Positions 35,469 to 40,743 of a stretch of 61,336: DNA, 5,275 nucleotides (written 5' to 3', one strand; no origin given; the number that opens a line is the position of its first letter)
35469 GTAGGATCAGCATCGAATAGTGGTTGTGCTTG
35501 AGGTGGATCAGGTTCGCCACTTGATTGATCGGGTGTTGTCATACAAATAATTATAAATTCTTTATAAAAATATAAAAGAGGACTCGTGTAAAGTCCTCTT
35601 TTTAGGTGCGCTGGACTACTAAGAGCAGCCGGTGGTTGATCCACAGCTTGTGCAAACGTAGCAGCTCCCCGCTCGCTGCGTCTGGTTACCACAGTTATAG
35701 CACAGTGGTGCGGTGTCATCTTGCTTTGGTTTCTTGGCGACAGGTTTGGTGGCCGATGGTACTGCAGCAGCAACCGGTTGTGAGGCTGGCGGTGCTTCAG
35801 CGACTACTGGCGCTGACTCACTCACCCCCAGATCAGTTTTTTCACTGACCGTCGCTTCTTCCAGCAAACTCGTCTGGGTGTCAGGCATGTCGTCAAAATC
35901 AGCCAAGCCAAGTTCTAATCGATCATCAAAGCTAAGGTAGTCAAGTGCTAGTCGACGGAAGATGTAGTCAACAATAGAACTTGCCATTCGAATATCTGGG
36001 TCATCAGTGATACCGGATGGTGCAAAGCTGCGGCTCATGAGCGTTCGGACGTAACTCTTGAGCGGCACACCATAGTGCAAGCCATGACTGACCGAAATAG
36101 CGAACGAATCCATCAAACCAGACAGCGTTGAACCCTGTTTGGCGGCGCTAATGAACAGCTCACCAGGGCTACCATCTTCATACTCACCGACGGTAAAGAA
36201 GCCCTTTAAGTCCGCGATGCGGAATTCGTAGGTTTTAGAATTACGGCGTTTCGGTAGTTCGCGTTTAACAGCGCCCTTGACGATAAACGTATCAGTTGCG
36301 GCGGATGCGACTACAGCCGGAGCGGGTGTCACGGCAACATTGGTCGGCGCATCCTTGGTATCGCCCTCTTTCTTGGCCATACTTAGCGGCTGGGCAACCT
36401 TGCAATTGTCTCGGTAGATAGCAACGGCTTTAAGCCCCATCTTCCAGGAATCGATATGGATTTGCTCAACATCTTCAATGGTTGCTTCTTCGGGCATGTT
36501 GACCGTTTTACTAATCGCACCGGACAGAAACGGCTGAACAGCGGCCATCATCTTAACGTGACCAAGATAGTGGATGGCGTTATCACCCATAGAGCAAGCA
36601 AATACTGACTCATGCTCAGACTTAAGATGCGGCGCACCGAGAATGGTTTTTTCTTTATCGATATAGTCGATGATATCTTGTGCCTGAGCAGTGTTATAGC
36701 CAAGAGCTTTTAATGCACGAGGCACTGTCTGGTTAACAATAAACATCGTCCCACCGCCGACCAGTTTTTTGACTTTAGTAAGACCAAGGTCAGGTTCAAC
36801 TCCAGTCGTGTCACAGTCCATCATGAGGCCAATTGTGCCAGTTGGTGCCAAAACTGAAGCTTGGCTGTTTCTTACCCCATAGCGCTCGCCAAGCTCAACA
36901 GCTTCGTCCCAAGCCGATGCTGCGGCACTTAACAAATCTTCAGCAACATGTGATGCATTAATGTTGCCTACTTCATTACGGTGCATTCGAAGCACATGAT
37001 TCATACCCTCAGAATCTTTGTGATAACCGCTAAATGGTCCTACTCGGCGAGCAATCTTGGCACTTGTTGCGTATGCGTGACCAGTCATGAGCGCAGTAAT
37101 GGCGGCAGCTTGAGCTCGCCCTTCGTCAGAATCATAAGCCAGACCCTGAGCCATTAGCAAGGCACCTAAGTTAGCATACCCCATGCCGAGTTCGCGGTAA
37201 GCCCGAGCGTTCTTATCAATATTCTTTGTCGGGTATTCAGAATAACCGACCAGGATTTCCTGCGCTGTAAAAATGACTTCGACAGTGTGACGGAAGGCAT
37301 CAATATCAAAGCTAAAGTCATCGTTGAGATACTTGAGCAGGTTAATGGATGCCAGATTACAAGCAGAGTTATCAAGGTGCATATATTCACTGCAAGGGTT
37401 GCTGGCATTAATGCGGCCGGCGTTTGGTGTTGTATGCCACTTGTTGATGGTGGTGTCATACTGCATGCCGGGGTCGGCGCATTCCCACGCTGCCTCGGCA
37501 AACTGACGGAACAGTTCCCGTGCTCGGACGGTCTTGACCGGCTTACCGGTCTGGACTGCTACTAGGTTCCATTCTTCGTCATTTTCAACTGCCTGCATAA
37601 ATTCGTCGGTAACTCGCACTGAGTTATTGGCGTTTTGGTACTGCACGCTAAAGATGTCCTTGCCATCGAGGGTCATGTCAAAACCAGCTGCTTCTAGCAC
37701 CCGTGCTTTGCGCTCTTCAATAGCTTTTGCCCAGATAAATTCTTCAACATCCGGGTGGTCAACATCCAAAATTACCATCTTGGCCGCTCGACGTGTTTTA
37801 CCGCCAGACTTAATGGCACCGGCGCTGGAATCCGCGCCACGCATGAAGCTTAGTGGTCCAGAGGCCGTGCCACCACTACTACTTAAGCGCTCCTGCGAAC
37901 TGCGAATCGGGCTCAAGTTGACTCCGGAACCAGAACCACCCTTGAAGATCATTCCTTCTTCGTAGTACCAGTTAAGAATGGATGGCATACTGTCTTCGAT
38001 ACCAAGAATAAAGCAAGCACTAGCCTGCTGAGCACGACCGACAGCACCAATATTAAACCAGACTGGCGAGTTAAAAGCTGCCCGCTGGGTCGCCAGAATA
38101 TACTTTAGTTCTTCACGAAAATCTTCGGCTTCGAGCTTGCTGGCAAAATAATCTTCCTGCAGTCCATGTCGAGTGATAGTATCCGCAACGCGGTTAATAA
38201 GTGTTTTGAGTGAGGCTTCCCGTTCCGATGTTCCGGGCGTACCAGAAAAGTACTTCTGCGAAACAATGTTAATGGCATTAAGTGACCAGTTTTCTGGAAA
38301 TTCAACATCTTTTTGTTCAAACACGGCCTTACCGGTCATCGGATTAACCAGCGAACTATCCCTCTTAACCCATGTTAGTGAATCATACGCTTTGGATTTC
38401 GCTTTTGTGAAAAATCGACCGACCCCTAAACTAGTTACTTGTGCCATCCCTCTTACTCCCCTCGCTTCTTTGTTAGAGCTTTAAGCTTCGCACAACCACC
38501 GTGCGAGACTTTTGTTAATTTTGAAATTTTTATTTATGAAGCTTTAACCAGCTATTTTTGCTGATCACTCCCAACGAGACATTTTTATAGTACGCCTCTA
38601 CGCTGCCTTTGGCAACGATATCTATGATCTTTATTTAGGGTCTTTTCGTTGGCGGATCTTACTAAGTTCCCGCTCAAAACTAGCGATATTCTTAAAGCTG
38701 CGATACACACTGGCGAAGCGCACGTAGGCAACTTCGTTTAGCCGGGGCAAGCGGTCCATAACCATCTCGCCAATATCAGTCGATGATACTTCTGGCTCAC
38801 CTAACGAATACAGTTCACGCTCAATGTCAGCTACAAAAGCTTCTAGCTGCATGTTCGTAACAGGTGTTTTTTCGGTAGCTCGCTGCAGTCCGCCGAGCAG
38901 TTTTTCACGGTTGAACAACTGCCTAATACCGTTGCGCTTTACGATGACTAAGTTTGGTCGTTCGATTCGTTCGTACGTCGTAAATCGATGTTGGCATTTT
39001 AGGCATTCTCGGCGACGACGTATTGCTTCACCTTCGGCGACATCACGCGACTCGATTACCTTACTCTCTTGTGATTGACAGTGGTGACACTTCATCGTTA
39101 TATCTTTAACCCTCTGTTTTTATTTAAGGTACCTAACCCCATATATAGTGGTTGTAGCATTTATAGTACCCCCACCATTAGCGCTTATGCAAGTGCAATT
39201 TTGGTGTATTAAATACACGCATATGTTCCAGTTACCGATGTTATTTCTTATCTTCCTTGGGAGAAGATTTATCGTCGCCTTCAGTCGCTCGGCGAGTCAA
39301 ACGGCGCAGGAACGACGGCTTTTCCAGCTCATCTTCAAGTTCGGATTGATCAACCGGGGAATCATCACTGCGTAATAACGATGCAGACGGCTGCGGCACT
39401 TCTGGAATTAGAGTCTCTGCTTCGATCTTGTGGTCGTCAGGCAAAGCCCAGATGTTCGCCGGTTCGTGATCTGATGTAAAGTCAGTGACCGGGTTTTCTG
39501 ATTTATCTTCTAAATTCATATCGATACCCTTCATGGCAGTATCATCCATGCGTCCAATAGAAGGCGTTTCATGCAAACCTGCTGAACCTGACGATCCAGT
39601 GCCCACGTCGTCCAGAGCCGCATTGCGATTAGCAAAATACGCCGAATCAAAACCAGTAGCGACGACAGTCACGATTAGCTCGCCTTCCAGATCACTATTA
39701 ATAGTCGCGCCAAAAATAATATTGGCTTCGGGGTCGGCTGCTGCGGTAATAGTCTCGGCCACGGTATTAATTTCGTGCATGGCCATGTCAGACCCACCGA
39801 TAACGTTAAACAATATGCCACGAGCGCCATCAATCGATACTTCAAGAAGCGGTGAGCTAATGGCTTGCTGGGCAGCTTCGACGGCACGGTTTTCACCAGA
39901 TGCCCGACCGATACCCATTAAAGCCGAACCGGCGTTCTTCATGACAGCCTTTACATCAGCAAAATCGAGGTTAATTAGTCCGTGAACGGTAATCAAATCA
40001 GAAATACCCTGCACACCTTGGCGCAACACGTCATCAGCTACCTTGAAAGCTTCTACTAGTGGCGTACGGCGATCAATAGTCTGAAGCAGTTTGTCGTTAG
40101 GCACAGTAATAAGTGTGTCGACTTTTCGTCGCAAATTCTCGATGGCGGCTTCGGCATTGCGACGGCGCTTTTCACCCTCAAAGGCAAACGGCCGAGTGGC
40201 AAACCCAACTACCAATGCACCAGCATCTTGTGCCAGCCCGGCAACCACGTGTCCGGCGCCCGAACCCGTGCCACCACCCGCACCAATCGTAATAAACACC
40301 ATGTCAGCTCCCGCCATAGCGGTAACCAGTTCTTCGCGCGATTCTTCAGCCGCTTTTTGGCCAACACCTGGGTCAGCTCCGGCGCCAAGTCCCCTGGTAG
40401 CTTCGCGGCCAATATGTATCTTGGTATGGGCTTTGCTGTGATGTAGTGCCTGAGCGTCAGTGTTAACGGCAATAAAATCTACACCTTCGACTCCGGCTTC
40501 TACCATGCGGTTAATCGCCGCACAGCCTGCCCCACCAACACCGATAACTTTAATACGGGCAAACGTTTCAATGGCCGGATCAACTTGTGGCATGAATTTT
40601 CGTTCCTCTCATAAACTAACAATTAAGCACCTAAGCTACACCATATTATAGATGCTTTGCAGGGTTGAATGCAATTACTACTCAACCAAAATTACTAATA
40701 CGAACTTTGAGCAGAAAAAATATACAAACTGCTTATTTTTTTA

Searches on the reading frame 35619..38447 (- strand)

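Call 11: search_protein_families(library=pfam, proteins=[window:35619-38447:-], max_evalue=0.001)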
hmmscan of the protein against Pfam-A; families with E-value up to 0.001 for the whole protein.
window:35619-38447:- (942 aa): 3 families
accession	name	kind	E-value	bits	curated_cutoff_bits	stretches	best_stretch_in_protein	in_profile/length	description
PF02867.20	Ribonuc_red_lgC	-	9.5e-143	477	23.9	1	143-678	1-523/523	Ribonucleotide reductase, barrel domain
PF08471.15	Ribonuc_red_2_N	-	4.1e-17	62.7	27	1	38-121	1-103/103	Class II vitamin B12-dependent ribonucleotide reductase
PF12637.14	TSCPD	-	9.9e-07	29.4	22.8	1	750-835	17-86/88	TSCPD domain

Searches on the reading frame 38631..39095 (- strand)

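Call 11: search_protein_families(library=pfam, proteins=[window:38631-39095:-], max_evalue=0.001)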
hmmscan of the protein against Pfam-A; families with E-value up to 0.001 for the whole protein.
window:38631-39095:- (154 aa): 2 families
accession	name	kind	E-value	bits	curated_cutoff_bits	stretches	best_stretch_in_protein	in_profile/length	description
PF03477.21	ATP-cone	-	1.7e-20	73.8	25.8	1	50-136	2-87/88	ATP cone domain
PF22811.2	Zn_ribbon_NrdR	-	1.1e-19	70.5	27.2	1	1-42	1-42/42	Transcriptional repressor NrdR-like, N-terminal domain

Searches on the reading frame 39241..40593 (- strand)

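Call 11: search_protein_families(library=pfam, proteins=[window:39241-40593:-], max_evalue=0.001)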
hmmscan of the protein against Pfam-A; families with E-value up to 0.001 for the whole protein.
window:39241-40593:- (450 aa): 3 families
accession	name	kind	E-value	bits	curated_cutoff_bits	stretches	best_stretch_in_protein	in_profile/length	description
PF00091.31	Tubulin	-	2.5e-47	162.1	33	1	13-173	1-189/190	Tubulin/FtsZ family, GTPase domain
PF12327.13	FtsZ_C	-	1.1e-35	122.2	27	1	222-316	1-95/95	FtsZ family, C-terminal domain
PF13809.12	Tubulin_2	-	0.00031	20.6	27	0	98-179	163-261/356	Tubulin like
